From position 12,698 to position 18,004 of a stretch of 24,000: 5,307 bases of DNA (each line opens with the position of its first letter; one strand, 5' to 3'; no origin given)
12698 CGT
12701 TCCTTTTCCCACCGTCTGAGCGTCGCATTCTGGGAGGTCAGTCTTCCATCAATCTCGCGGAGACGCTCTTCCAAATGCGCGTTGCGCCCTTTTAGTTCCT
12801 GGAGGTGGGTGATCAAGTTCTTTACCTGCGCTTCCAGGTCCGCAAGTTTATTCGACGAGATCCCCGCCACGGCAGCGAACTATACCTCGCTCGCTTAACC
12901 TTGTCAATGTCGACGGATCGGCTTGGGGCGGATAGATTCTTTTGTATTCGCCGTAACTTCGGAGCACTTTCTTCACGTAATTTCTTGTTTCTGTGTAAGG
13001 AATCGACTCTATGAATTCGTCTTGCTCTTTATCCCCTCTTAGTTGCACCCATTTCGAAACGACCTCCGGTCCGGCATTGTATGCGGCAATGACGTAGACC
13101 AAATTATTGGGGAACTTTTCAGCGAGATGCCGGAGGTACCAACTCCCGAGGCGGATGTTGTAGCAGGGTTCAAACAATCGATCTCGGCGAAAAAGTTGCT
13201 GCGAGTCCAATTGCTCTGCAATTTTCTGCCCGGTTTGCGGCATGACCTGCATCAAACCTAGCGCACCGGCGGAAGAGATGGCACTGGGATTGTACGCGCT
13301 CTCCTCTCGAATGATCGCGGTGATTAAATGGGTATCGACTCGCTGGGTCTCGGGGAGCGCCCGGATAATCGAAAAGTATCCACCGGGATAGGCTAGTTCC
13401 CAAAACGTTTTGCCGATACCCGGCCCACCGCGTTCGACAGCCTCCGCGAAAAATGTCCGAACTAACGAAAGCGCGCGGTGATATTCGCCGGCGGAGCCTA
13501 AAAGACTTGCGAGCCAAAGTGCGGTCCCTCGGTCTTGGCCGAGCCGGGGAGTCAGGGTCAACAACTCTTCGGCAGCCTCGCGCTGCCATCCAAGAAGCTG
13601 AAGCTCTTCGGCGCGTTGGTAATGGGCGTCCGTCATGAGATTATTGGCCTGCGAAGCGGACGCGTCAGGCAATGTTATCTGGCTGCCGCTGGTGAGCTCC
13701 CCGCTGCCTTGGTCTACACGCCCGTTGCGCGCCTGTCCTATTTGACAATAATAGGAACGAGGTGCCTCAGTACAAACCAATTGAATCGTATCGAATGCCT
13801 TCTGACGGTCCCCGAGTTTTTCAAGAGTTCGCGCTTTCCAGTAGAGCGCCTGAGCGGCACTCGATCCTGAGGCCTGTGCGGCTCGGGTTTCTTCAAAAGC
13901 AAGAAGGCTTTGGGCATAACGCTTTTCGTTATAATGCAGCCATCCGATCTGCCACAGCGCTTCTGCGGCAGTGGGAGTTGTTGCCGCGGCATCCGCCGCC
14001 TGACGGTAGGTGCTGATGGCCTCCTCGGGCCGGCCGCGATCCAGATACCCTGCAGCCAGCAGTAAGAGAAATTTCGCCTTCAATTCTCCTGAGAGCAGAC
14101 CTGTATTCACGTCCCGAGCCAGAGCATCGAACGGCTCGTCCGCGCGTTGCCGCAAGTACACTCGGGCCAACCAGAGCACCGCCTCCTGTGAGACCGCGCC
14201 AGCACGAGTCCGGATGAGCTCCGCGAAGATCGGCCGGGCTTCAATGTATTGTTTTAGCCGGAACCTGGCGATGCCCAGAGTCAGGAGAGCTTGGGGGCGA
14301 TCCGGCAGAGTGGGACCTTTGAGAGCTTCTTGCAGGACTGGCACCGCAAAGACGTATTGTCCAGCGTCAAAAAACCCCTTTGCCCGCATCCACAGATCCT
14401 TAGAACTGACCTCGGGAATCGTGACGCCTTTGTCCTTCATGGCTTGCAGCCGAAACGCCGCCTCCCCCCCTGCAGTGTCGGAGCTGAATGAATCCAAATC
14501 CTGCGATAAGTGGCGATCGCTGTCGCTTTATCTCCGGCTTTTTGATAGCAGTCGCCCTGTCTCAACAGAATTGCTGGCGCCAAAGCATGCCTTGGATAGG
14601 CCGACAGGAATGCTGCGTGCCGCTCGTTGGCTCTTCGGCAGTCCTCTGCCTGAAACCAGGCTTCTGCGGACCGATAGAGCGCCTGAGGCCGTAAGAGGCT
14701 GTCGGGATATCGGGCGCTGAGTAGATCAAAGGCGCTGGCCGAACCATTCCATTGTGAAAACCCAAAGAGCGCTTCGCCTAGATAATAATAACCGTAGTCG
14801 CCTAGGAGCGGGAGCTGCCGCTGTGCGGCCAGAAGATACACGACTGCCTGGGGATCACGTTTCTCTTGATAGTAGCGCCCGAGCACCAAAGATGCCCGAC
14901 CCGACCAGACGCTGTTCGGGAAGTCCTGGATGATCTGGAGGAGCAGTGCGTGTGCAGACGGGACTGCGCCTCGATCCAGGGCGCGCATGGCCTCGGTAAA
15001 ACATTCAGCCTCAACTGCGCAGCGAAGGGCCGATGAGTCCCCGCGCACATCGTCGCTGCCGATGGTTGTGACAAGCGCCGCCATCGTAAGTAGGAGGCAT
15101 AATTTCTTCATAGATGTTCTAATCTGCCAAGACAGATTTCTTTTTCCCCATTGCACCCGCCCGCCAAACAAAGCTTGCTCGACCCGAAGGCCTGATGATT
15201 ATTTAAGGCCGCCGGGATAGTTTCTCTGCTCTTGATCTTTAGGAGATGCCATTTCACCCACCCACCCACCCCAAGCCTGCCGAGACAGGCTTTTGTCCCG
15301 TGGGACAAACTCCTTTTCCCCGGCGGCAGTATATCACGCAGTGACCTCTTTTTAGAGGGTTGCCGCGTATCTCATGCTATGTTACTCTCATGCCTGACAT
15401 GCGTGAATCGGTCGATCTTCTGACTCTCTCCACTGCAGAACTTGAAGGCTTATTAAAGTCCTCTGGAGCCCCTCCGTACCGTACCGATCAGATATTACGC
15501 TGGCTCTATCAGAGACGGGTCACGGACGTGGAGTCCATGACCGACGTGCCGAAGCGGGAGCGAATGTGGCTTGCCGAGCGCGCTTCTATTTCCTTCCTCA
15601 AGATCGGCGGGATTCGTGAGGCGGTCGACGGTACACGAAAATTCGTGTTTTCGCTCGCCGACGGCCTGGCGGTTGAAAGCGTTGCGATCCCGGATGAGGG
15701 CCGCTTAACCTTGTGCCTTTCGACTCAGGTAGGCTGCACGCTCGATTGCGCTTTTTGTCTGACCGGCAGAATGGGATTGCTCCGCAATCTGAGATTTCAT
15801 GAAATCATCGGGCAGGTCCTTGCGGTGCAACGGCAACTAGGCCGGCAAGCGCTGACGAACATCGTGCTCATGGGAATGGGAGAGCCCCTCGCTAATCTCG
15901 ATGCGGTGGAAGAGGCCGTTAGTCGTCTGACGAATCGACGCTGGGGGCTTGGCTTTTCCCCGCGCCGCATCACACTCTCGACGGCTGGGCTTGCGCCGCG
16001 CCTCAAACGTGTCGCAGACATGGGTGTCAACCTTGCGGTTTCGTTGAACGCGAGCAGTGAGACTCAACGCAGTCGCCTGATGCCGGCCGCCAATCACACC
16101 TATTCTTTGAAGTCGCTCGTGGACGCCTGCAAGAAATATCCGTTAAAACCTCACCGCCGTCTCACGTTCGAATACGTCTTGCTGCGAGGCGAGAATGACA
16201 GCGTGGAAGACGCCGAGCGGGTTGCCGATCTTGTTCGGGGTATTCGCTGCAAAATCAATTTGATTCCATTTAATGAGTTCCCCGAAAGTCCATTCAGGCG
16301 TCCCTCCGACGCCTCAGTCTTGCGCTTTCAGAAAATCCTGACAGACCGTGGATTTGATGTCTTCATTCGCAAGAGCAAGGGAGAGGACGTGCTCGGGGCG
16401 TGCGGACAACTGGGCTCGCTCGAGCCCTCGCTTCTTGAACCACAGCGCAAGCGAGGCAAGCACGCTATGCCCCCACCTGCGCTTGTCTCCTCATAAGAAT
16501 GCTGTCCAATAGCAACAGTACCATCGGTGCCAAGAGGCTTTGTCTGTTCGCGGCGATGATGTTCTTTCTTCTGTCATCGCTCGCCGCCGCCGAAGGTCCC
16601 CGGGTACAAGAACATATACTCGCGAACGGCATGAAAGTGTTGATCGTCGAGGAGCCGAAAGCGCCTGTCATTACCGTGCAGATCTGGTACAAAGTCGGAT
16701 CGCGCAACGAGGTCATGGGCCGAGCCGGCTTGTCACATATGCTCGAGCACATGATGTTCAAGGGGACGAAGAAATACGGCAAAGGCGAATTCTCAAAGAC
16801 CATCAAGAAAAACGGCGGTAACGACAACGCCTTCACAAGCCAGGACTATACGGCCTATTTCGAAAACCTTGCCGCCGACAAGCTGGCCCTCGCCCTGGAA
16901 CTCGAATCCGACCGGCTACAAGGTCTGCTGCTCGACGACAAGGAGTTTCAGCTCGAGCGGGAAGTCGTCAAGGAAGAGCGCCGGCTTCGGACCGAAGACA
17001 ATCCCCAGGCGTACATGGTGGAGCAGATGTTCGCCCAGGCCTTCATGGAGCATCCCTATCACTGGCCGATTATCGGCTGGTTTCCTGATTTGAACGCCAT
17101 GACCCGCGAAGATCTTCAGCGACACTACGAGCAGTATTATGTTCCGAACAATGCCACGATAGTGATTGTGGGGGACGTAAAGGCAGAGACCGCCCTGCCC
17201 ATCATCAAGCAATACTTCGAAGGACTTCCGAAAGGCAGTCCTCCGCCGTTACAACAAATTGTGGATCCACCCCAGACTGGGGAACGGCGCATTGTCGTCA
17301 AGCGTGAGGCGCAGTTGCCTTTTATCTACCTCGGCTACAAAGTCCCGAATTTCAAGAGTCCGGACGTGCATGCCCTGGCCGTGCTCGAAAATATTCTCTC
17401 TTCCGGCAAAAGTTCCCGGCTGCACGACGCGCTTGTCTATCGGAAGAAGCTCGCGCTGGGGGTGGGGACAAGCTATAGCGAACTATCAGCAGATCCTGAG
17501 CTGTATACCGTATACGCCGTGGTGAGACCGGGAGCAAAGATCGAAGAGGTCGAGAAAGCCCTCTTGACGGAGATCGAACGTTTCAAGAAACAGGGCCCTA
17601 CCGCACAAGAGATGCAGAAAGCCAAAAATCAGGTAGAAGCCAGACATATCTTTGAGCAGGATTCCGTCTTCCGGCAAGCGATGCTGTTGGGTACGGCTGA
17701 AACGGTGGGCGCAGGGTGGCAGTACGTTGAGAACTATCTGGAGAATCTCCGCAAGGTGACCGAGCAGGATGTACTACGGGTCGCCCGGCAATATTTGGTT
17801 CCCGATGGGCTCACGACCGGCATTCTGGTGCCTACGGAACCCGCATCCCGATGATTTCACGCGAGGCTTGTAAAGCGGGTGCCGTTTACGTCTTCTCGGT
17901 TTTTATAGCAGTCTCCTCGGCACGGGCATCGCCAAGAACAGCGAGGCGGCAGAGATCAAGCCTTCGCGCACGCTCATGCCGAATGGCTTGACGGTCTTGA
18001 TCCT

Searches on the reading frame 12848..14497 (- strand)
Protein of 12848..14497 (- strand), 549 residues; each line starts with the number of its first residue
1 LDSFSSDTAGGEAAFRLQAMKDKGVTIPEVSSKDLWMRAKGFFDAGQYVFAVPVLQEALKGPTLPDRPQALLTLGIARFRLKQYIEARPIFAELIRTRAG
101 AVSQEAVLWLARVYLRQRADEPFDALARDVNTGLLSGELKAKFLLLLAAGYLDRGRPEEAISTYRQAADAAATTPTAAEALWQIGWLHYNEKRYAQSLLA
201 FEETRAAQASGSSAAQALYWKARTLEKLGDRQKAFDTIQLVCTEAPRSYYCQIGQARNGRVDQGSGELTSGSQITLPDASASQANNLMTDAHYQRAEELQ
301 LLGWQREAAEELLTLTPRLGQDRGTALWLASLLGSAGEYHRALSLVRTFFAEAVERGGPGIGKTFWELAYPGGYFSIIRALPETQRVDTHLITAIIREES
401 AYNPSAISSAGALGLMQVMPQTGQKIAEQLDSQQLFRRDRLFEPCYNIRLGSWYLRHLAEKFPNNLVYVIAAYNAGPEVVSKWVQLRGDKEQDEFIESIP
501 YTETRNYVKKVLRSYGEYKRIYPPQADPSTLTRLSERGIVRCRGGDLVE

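Call 27: search_protein_families(library=pfam, proteins=[window:12848-14497:-], max_evalue=0.001)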
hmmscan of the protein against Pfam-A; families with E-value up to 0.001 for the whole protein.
window:12848-14497:- (549 aa): 11 families
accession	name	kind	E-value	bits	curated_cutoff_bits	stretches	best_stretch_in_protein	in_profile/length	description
PF01464.25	SLT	-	2.6e-31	108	21.3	1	380-495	5-116/117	Transglycosylase SLT domain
PF13432.12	TPR_16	-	1e-13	51.8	32.7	1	147-208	3-61/65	Tetratricopeptide repeat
PF07719.23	TPR_2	-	1.1e-11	44.3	27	0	141-168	1-28/34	Tetratricopeptide repeat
PF13174.12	TPR_6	-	1.5e-09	38.3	26.3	0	216-248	1-33/33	Tetratricopeptide repeat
PF13424.12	TPR_12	-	3.3e-09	37.2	30.1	1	144-207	6-74/77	Tetratricopeptide repeat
PF12895.13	ANAPC3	-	8.5e-09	36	27.2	0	173-238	18-79/82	Anaphase-promoting complex, cyclosome, subunit 3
PF13181.12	TPR_8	-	2.2e-06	27.8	25.7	0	215-243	1-29/34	Tetratricopeptide repeat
PF00515.34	TPR_1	-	3e-06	27.3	27.8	0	141-167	1-27/34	Tetratricopeptide repeat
PF13176.12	TPR_7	-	5.7e-06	26.4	27.9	0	144-174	2-31/36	Tetratricopeptide repeat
PF14559.12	TPR_19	-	6.1e-06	26.9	25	0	43-98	2-55/68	Tetratricopeptide repeat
PF13428.12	TPR_14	-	0.00013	22.8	23.5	0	143-183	3-43/44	Tetratricopeptide repeat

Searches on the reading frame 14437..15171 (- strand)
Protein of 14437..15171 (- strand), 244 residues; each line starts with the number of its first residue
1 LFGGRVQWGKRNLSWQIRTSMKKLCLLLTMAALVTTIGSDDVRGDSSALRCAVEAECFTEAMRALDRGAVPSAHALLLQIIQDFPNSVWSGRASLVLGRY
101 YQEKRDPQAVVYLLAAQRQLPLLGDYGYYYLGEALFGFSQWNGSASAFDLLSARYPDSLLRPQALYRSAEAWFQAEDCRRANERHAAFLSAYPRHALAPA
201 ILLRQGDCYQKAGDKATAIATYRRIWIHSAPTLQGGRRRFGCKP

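Call 28: search_protein_families(library=pfam, proteins=[window:14437-15171:-], max_evalue=0.001)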
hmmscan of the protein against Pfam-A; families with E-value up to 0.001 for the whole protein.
window:14437-15171:- (244 aa): 2 families
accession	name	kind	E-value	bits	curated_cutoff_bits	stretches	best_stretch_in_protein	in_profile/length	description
PF13174.12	TPR_6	-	1.1e-10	41.9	26.3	1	202-225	3-26/33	Tetratricopeptide repeat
PF13525.12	YfiO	-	1.2e-06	28.8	25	0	139-196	19-76/203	Outer membrane lipoprotein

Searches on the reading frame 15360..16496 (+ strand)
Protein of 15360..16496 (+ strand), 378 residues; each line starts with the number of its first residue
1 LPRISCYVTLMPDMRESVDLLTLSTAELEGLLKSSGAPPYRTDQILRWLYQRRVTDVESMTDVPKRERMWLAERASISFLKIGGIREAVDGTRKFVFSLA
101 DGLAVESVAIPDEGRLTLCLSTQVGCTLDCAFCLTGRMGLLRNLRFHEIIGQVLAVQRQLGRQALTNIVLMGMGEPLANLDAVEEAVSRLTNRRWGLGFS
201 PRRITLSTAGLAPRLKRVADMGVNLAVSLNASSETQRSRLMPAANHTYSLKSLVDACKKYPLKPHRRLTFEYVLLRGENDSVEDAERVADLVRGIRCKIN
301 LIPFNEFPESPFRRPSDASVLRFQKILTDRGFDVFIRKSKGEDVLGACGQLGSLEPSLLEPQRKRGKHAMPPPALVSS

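Call 28: search_protein_families(library=pfam, proteins=[window:15360-16496:+], max_evalue=0.001)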
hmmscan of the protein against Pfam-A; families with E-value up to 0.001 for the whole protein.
window:15360-16496:+ (378 aa): 2 families
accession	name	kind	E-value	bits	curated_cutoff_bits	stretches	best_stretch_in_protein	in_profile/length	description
PF04055.27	Radical_SAM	-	4.2e-16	60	29.5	1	121-284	2-161/166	Radical SAM superfamily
PF21016.3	RlmN_N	-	1.3e-14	54.1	24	1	18-77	1-60/60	Ribosomal RNA large subunit methyltransferase N-terminal domain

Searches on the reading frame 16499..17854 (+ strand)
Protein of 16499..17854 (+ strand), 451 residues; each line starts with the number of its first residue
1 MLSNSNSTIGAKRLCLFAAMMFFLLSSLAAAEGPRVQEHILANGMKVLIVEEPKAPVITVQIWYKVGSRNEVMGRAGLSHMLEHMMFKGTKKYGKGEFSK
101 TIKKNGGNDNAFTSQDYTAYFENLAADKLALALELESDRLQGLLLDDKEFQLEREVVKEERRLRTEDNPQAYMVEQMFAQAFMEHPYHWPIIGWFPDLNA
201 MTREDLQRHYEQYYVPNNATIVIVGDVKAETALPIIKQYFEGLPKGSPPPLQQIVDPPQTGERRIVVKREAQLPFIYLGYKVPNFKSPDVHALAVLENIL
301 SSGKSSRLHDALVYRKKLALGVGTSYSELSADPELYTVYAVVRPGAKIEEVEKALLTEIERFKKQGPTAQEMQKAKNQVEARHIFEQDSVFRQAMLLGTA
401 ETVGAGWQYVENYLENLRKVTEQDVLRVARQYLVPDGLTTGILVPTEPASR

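Call 28: search_protein_families(library=pfam, proteins=[window:16499-17854:+], max_evalue=0.001)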
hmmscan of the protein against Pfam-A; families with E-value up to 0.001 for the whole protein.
window:16499-17854:+ (451 aa): 2 families
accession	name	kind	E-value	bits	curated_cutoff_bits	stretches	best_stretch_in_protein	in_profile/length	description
PF05193.26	Peptidase_M16_C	-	2.9e-40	138.5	23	1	201-378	2-180/181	Peptidase M16 inactive domain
PF00675.25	Peptidase_M16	-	2.1e-29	102.8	22.3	1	46-191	1-145/149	Insulinase (Peptidase family M16)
